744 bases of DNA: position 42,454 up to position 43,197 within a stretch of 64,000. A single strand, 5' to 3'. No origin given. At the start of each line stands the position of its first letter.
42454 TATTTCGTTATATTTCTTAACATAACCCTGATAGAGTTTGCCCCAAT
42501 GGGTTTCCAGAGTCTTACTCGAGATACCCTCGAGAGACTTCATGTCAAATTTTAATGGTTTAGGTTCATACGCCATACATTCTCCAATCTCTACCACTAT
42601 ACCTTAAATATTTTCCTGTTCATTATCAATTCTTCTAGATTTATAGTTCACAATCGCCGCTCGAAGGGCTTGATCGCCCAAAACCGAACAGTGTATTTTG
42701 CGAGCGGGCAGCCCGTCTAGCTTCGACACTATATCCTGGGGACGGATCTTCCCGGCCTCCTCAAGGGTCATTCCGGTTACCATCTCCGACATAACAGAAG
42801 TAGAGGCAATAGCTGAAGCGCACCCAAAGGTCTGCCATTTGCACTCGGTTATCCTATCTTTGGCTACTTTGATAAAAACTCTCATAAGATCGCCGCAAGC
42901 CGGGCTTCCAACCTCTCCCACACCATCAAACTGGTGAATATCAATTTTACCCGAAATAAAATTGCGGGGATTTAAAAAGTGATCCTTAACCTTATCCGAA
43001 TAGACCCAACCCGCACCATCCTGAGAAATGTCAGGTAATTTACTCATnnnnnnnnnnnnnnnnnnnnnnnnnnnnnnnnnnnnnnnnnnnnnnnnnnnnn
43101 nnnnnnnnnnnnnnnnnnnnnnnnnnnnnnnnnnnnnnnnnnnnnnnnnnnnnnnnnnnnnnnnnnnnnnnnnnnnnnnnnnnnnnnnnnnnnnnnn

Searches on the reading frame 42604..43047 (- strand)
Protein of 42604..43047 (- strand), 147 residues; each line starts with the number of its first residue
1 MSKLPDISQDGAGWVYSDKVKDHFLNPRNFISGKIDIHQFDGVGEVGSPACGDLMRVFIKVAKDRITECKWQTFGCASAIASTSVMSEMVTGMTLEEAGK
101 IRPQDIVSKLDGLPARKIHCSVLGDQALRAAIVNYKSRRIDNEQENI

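Call 14: search_protein_families(library=pfam, proteins=[window:42604-43047:-])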
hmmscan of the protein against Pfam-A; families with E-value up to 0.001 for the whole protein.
window:42604-43047:- (147 aa): 1 family
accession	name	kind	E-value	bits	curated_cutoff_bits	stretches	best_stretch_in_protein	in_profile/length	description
PF01592.21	NifU_N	-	4e-43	147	22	1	16-139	2-124/127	NifU-like N terminal domain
